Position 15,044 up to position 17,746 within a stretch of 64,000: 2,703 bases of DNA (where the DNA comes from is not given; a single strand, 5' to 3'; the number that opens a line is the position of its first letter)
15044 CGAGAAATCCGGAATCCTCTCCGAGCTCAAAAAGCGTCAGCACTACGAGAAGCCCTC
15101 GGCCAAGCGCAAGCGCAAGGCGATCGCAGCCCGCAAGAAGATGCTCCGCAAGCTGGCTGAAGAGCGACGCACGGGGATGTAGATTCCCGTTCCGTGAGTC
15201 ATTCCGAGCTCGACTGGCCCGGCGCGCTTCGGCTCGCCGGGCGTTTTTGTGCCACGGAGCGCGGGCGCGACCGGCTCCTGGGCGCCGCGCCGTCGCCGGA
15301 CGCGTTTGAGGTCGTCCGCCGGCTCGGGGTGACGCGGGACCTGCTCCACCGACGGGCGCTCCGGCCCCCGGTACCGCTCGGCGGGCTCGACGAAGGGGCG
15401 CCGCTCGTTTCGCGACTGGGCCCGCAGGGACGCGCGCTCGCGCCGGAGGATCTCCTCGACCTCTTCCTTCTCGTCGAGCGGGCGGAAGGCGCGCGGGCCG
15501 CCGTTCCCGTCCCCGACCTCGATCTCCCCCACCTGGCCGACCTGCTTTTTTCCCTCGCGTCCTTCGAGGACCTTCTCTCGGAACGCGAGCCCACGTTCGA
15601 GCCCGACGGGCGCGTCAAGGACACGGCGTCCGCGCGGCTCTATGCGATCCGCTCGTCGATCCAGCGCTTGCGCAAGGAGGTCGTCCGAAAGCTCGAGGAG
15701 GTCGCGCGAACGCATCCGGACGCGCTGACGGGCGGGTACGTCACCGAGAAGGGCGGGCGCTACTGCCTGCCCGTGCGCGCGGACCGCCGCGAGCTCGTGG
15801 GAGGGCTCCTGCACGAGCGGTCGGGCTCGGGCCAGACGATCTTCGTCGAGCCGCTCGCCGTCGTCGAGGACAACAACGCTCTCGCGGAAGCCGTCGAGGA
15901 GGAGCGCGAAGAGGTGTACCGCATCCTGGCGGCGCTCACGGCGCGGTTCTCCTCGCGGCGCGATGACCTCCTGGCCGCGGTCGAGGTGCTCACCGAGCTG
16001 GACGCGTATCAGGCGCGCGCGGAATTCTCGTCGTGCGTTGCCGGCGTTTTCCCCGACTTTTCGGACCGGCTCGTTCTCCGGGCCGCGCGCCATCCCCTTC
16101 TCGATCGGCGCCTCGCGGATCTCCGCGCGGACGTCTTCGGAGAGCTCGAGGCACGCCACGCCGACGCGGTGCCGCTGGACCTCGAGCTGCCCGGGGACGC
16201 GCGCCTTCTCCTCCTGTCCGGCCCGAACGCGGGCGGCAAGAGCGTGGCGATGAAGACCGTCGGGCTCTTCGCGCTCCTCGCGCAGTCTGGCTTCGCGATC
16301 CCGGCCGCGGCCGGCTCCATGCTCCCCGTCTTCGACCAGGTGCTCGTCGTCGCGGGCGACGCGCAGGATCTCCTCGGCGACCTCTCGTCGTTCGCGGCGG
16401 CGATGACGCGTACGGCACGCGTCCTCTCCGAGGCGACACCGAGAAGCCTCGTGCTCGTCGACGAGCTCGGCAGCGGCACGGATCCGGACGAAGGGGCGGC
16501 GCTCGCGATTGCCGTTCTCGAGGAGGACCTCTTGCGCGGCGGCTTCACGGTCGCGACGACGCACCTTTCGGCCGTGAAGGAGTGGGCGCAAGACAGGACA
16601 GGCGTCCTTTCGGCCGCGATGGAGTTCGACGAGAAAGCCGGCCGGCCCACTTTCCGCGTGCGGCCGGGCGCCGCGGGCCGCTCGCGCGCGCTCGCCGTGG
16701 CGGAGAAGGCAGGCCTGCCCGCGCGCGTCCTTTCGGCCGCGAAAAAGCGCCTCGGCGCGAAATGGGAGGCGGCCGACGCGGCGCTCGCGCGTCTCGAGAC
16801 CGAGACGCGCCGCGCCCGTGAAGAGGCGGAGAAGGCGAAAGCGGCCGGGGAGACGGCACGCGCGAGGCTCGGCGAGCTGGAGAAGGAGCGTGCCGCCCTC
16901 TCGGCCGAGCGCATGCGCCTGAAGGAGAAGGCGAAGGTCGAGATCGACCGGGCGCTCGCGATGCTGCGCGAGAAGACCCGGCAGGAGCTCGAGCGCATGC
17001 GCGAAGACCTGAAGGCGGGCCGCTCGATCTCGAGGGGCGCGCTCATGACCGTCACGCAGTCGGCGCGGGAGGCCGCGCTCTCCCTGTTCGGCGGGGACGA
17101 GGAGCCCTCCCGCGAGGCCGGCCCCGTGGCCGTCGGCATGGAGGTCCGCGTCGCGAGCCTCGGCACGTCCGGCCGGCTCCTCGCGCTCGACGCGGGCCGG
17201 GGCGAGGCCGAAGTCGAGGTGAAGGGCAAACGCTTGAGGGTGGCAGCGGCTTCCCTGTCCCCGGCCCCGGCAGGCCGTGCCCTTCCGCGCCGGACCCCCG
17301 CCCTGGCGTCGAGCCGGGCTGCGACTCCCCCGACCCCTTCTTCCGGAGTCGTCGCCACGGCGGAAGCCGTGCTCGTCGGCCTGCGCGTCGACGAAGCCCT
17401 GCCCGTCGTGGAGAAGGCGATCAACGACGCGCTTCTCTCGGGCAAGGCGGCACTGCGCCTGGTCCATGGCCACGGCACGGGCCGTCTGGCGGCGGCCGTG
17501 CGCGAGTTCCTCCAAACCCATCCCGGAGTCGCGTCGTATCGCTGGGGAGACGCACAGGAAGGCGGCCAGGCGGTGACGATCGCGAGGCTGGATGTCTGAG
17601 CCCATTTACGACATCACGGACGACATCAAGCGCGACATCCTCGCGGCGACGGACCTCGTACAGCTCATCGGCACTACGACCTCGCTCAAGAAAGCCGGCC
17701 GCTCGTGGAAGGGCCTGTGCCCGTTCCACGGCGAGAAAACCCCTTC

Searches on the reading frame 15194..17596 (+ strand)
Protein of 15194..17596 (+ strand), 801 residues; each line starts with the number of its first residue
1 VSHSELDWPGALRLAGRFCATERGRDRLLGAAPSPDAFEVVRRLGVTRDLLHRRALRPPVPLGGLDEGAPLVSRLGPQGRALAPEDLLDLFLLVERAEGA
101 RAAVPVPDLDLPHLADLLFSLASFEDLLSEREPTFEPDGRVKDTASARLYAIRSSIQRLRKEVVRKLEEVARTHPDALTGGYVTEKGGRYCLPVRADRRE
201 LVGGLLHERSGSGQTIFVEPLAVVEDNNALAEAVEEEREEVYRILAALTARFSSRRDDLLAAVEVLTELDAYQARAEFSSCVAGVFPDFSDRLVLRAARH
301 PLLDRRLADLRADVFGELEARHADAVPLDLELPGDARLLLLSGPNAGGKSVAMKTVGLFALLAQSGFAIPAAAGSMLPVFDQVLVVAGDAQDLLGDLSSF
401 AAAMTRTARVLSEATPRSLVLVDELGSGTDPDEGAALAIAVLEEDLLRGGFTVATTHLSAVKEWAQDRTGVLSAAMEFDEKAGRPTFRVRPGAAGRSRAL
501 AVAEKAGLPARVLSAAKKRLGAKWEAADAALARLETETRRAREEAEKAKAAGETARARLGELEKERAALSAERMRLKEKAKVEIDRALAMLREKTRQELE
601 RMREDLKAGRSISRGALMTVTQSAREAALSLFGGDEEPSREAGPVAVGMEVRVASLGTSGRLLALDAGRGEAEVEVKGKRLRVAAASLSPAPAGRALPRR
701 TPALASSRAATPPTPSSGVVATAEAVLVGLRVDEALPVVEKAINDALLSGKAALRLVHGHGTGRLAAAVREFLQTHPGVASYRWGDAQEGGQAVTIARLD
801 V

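Call 53: search_protein_families(library=pfam, proteins=[window:15194-17596:+], max_evalue=0.00001)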
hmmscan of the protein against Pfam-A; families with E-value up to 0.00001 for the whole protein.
window:15194-17596:+ (801 aa): 3 families
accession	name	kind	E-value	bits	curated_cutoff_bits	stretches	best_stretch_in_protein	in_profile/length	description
PF00488.27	MutS_V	-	5e-33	115.1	30.2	1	340-519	2-183/188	MutS domain V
PF01713.27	Smr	-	8.7e-18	64.7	25.7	1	727-799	3-76/77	Smr domain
PF20297.4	MSSS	-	8.3e-06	25.8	26.8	0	647-686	1-40/42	MutS2 and Smr-associated SH3 domain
